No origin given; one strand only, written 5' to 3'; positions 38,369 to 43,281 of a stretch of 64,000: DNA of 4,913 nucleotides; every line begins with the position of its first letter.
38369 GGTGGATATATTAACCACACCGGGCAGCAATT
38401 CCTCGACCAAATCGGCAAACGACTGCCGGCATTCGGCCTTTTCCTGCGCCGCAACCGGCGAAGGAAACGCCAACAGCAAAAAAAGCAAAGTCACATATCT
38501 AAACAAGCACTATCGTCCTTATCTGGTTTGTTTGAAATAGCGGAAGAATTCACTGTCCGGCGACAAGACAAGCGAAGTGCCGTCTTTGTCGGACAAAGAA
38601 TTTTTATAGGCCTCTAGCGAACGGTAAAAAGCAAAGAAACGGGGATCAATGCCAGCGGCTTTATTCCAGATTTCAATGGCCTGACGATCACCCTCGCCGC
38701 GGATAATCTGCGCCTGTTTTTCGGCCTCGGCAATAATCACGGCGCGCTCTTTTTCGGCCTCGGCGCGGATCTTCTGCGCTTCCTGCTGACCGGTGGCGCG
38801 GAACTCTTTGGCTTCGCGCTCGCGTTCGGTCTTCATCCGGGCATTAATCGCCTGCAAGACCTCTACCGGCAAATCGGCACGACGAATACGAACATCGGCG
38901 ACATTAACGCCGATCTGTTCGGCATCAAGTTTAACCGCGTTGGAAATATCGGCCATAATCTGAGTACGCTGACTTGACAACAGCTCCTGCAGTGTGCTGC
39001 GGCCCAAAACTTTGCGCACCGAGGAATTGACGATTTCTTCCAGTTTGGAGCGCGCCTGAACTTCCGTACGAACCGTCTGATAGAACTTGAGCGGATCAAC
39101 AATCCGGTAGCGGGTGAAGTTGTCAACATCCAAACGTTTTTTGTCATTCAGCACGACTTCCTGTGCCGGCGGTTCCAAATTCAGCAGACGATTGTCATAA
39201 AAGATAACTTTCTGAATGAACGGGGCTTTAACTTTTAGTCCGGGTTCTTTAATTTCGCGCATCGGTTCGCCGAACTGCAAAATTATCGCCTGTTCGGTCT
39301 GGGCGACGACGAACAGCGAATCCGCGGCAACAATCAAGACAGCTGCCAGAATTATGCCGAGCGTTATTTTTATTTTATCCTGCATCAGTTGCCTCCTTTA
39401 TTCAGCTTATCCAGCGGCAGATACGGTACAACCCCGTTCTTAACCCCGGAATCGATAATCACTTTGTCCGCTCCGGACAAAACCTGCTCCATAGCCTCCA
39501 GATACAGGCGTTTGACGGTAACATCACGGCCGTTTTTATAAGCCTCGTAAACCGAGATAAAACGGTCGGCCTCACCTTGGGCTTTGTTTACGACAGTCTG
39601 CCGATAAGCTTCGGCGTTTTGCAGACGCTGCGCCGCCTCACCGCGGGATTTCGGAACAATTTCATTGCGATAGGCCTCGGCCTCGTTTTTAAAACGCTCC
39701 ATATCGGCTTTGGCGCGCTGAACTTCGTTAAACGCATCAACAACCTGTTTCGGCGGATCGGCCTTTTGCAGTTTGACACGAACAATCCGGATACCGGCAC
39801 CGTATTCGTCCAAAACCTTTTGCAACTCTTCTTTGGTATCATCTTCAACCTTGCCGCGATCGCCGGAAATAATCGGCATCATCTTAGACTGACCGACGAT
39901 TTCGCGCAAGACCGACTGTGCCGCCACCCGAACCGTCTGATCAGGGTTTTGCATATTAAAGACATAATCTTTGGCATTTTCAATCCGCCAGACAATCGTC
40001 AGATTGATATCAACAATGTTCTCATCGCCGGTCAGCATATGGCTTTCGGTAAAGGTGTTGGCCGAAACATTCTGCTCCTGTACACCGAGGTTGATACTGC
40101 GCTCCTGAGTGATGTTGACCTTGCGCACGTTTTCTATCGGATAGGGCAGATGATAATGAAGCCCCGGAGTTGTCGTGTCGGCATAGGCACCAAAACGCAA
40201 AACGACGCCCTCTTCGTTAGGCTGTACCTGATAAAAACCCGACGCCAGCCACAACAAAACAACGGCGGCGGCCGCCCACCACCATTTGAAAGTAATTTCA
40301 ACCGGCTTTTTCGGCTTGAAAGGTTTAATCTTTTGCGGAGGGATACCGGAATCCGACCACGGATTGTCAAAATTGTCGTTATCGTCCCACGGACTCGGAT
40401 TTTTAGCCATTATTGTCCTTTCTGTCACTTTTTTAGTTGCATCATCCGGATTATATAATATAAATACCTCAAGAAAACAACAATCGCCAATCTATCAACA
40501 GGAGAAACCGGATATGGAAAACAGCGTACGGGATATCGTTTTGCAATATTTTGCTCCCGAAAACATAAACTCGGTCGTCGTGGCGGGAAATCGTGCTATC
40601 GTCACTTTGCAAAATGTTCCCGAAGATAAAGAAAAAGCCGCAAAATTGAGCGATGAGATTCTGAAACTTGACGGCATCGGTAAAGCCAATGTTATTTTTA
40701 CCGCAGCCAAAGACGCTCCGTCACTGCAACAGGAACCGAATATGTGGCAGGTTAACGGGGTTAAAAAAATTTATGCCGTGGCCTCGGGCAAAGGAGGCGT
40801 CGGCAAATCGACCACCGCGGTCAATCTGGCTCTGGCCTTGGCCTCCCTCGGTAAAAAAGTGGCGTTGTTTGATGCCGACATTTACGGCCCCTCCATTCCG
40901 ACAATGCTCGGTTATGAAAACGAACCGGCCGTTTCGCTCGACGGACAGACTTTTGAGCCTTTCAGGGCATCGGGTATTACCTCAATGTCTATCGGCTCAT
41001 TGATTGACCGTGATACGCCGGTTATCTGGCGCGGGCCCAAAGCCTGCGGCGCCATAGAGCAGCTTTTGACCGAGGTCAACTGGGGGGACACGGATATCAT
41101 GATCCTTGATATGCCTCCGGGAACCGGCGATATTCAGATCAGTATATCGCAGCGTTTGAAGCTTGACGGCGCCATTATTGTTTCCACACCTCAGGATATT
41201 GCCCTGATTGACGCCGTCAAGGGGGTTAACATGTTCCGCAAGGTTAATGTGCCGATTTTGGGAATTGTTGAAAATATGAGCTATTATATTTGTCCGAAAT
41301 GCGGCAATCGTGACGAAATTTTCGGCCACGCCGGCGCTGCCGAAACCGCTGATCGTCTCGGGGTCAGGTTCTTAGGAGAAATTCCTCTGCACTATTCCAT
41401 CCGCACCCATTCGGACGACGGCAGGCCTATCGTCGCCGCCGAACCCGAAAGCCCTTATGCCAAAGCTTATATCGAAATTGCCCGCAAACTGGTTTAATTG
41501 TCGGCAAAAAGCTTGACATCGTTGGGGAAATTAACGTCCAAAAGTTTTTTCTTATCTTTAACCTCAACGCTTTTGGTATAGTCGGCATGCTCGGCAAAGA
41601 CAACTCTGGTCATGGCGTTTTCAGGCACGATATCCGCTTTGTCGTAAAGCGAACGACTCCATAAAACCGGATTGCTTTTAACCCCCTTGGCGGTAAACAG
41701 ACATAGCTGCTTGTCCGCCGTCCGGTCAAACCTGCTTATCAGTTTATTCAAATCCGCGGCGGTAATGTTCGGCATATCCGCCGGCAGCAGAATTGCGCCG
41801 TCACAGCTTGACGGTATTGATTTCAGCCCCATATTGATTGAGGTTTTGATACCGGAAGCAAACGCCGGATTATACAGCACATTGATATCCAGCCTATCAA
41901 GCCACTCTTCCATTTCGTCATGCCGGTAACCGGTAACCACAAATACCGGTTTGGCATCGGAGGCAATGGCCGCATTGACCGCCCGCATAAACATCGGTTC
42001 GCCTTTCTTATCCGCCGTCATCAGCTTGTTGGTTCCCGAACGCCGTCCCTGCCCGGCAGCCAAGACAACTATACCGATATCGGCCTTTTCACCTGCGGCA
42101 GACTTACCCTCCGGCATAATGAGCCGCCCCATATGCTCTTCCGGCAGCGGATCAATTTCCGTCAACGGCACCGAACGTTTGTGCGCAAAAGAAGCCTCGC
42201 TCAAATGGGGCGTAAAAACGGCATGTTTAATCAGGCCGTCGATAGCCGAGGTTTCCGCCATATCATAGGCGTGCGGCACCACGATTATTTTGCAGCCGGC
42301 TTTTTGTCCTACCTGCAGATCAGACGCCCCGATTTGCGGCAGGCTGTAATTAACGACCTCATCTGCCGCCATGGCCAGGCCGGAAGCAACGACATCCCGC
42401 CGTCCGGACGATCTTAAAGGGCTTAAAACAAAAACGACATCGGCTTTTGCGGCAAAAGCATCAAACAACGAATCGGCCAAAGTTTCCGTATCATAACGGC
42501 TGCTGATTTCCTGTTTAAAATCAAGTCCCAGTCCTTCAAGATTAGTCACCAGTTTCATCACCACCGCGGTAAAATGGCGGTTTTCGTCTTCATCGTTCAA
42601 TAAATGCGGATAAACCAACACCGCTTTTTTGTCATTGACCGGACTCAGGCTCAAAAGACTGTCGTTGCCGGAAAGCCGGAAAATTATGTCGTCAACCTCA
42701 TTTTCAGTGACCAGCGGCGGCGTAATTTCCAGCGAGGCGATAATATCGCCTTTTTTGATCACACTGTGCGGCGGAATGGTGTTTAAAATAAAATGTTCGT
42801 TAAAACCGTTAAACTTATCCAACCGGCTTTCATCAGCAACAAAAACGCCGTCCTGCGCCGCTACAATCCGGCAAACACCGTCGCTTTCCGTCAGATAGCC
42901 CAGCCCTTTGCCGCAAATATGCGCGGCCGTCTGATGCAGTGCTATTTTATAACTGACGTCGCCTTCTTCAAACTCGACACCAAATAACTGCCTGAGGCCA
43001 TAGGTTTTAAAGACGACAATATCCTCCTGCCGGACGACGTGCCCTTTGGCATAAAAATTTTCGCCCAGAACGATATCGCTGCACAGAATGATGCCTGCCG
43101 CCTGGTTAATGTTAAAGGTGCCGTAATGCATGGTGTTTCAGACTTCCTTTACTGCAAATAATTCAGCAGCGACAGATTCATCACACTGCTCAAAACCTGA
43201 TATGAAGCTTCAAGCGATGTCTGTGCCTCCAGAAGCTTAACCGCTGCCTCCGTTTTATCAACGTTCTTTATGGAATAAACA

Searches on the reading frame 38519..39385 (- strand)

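Call 65: search_protein_families(library=pfam, proteins=[window:38519-39385:-], max_evalue=0.0001)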
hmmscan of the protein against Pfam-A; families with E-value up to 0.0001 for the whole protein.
window:38519-39385:- (288 aa): 2 families
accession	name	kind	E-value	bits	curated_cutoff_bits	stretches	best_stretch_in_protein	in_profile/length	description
PF01145.31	Band_7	-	8.9e-31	107.7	23.6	1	26-202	2-166/176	SPFH domain / Band 7 family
PF05103.18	DivIVA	-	5.7e-05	23.5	28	0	181-246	52-119/131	DivIVA protein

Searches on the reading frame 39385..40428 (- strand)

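Call 65: search_protein_families(library=pfam, proteins=[window:39385-40428:-], max_evalue=0.0001)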
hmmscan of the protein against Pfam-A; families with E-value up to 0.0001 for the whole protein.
window:39385-40428:- (347 aa): 1 family
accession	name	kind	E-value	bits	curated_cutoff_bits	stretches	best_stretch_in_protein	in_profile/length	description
PF01145.31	Band_7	-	5e-29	102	23.6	1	67-252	2-174/176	SPFH domain / Band 7 family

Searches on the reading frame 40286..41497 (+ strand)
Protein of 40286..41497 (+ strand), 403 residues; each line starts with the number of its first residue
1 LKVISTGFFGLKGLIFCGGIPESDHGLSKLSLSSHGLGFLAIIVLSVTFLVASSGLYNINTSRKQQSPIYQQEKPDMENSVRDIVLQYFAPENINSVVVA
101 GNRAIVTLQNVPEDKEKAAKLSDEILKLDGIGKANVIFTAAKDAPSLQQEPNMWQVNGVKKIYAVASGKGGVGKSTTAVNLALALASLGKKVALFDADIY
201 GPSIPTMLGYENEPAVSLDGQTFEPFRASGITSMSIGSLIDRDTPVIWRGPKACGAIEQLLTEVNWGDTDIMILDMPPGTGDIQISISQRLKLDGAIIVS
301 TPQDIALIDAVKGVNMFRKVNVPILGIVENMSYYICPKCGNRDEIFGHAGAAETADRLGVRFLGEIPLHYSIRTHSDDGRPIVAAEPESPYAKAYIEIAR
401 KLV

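Call 65: search_protein_families(library=pfam, proteins=[window:40286-41497:+], max_evalue=0.0001)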
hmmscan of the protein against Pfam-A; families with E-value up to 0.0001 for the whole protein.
window:40286-41497:+ (403 aa): 6 families
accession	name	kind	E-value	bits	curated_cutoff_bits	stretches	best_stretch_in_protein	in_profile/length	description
PF10609.15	ParA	-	9.2e-100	333.5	27.1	1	159-402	2-245/246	NUBPL iron-transfer P-loop NTPase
PF01656.29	CbiA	-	1.6e-15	57.6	25.4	1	164-381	2-124/125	CobQ/CobB/MinD/ParA nucleotide binding domain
PF13614.12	AAA_31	-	4.7e-11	43.4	27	1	161-199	2-40/177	AAA domain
PF00142.24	Fer4_NifH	-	2.1e-08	34.4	25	1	167-212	6-51/271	4Fe-4S iron sulfur cluster binding proteins, NifH/frxC family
PF09140.17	MipZ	-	2.6e-06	27.4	20.7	1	164-201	4-41/262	ATPase MipZ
PF07015.17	VirC1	-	5e-05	23.2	24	1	163-199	4-40/231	VirC1 protein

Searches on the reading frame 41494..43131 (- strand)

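Call 67: search_protein_families(library=pfam, proteins=[window:41494-43131:-], max_evalue=0.0001)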
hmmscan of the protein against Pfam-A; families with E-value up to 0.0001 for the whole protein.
window:41494-43131:- (545 aa): 1 family
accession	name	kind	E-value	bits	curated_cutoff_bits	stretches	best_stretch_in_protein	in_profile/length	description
PF12804.13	NTP_transf_3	-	5.8e-25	88.8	27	1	355-515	2-157/160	MobA-like NTP transferase domain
